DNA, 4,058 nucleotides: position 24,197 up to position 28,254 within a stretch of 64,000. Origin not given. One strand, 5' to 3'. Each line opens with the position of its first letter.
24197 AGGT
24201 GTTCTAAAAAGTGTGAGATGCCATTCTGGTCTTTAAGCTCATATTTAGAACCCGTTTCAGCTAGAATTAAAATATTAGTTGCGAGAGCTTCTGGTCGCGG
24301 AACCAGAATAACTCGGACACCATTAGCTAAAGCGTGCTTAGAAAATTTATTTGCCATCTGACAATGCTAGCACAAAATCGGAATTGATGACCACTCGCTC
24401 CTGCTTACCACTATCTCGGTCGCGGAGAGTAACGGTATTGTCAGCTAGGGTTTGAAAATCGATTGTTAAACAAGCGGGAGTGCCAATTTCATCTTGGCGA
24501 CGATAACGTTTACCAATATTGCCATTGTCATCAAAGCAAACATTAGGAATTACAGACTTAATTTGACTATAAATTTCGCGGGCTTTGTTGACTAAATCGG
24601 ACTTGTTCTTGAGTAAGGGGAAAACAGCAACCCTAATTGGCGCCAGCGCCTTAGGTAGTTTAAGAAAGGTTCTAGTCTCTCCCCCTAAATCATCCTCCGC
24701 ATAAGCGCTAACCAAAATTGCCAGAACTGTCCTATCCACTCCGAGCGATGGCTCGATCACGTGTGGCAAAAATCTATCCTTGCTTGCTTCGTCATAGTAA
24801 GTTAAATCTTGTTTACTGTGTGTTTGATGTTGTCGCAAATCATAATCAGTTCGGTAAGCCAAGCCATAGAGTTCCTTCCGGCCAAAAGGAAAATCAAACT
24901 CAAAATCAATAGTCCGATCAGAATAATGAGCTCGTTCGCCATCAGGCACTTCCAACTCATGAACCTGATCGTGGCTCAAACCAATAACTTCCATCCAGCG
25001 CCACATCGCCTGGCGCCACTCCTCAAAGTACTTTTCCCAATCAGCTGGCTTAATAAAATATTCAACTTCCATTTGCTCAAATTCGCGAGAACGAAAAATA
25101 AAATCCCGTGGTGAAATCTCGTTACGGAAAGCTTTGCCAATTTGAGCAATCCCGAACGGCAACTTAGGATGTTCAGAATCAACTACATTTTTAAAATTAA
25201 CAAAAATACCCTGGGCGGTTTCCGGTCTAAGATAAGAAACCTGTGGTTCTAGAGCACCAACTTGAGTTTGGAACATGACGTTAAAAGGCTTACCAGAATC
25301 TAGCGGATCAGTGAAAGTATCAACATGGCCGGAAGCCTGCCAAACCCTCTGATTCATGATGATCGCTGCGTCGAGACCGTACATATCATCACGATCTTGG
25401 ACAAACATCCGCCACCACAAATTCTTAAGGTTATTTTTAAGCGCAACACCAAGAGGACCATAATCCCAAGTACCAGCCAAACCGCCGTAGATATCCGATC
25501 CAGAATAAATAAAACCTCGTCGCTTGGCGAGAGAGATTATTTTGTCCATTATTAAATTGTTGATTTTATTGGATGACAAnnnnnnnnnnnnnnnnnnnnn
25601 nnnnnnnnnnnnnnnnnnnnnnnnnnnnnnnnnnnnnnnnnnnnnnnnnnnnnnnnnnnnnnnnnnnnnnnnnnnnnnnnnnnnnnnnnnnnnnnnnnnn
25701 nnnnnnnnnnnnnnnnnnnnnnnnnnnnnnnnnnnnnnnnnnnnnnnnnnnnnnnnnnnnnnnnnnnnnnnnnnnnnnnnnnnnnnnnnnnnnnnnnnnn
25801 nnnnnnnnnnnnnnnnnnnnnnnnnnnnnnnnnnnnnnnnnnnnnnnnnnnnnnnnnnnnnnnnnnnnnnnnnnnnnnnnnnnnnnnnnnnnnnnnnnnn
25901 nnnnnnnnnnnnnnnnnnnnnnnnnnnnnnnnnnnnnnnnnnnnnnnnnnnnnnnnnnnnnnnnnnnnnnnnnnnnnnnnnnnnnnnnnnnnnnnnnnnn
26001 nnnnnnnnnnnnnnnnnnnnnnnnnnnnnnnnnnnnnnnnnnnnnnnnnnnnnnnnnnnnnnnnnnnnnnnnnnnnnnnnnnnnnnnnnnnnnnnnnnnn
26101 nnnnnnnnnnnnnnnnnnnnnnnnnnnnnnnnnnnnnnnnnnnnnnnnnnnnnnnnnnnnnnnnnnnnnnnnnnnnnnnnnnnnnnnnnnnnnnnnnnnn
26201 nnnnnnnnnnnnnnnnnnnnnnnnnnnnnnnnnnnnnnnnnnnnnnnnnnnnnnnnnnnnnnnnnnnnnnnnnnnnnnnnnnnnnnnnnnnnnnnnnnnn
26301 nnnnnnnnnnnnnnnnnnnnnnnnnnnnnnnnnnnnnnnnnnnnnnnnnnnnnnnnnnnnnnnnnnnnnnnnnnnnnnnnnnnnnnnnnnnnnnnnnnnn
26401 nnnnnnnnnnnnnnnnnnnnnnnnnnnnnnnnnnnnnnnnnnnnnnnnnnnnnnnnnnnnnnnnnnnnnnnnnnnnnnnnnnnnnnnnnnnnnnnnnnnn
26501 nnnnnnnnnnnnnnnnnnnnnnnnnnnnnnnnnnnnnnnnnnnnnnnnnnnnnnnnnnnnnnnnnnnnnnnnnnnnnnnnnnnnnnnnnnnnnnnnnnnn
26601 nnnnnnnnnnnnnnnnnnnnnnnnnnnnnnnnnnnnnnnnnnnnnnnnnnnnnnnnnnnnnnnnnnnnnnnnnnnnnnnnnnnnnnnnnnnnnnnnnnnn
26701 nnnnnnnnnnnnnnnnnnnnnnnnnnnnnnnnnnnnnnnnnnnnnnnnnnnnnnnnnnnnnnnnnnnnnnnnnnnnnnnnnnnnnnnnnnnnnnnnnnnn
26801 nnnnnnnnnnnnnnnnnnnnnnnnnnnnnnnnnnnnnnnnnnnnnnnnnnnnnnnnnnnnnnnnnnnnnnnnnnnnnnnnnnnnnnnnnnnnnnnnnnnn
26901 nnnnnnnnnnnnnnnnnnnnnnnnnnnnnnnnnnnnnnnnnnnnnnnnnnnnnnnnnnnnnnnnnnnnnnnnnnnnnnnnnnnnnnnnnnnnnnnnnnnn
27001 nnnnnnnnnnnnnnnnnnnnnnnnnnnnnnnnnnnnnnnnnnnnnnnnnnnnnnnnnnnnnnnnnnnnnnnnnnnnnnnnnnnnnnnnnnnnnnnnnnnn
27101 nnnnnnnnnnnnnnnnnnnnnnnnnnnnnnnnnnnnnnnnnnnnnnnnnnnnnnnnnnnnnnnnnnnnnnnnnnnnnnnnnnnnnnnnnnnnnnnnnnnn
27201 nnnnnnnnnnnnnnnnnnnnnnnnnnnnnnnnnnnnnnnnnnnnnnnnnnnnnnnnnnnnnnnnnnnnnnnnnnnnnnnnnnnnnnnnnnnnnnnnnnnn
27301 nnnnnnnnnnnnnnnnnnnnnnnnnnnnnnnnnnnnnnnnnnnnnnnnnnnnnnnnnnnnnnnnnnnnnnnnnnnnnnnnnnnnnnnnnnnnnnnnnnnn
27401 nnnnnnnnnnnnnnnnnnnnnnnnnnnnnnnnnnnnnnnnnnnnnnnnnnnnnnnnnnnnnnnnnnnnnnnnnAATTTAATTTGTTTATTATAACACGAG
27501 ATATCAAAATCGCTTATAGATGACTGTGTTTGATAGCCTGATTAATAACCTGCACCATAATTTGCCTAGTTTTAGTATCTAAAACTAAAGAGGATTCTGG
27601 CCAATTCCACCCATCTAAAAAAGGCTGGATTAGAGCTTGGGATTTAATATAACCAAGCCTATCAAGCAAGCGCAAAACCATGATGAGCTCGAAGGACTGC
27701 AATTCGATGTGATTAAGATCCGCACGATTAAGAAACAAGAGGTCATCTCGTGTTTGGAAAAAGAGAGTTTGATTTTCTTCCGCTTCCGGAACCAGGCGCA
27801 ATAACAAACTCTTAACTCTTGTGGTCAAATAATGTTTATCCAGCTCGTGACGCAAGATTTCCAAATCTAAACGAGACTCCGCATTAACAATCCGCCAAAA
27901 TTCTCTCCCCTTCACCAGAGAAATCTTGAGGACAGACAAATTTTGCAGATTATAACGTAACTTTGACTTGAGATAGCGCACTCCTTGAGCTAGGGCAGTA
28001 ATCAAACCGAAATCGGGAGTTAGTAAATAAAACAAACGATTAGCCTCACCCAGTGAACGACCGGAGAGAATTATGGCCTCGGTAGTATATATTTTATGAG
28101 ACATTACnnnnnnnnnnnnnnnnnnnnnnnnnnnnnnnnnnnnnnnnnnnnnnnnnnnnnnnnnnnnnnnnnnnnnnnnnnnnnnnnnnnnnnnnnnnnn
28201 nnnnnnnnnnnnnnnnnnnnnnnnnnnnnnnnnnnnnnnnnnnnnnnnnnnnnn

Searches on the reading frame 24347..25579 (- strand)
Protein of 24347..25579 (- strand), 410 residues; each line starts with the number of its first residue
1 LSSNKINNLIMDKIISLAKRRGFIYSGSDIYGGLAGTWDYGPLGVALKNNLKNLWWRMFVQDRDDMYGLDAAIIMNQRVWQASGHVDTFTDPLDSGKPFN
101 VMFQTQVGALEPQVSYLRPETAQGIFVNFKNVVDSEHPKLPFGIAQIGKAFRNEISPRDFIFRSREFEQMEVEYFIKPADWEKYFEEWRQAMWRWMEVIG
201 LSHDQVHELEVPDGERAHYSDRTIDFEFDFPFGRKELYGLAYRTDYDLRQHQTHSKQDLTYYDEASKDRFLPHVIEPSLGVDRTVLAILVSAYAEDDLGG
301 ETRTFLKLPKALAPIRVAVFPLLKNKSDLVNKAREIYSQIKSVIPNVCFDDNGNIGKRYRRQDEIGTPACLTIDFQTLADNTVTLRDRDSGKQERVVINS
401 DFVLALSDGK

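Call 50: search_protein_families(library=pfam, proteins=[window:24347-25579:-], max_evalue=0.001)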
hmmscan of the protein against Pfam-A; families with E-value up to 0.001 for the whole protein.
window:24347-25579:- (410 aa): 2 families
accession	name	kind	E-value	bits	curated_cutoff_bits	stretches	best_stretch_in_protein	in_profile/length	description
PF03129.25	HGTP_anticodon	-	5.2e-18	65.4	21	1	317-398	2-84/94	Anticodon binding domain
PF00587.30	tRNA-synt_2b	-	8.2e-15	55.7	29.3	1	116-289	12-176/179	tRNA synthetase class II core domain (G, H, P, S and T)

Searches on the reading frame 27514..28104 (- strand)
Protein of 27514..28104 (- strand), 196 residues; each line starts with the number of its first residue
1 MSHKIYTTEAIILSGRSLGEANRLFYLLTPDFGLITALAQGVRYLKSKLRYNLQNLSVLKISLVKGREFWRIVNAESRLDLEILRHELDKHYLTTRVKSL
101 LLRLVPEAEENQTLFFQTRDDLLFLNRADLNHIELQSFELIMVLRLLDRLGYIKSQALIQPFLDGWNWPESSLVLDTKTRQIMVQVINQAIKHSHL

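Call 50: search_protein_families(library=pfam, proteins=[window:27514-28104:-], max_evalue=0.001)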
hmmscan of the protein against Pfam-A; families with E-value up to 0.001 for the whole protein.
window:27514-28104:- (196 aa): 1 family
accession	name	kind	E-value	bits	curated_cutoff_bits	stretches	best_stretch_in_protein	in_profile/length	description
PF11967.14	RecO_N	-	3.1e-13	50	27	1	5-76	3-75/80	Recombination protein O N terminal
